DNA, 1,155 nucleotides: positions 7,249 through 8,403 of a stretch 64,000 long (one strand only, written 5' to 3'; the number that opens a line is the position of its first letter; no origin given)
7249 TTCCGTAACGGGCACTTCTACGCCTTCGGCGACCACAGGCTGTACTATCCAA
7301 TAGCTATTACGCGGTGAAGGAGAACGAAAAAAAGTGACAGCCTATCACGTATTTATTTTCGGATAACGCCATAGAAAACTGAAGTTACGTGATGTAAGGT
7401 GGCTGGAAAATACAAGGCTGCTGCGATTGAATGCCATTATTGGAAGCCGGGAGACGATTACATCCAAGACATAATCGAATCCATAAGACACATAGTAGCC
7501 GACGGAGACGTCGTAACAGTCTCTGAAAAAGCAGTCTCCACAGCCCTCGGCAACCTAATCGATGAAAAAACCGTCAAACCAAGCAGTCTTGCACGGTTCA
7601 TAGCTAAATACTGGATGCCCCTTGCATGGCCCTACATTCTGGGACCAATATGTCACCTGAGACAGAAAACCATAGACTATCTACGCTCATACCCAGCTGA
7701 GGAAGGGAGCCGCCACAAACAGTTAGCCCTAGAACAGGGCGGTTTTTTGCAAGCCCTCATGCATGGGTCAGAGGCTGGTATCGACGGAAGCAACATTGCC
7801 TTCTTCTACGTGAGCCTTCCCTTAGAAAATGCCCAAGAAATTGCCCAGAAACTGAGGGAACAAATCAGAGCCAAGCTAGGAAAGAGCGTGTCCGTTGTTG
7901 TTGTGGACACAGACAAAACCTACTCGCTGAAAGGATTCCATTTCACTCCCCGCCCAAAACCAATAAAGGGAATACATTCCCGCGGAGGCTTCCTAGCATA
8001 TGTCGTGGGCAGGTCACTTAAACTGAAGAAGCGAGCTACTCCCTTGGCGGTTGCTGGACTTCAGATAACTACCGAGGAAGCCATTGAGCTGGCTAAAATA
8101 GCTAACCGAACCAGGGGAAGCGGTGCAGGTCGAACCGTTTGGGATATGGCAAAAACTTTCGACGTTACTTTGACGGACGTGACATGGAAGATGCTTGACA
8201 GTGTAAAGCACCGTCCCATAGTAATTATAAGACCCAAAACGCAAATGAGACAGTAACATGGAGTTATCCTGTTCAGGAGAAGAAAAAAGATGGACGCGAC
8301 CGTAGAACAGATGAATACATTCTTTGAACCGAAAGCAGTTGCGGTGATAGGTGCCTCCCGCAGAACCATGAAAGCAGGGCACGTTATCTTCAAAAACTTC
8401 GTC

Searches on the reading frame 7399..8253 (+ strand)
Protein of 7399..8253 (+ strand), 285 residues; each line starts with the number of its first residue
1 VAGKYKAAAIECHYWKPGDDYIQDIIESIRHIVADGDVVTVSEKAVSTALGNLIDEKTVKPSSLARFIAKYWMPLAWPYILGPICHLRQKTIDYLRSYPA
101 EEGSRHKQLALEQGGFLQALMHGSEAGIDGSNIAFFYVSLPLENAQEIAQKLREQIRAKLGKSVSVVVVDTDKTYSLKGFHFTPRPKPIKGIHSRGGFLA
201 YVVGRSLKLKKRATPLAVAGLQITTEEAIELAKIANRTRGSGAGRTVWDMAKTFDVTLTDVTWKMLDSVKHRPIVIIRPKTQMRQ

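Call 50: search_protein_families(library=pfam, proteins=[window:7399-8253:+])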
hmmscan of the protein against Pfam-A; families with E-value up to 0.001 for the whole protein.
window:7399-8253:+ (285 aa): 1 family
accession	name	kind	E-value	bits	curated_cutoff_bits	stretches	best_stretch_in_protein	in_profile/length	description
PF01996.21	F420_ligase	-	9.4e-24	84.6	25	1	10-243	2-208/218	F420-0:Gamma-glutamyl ligase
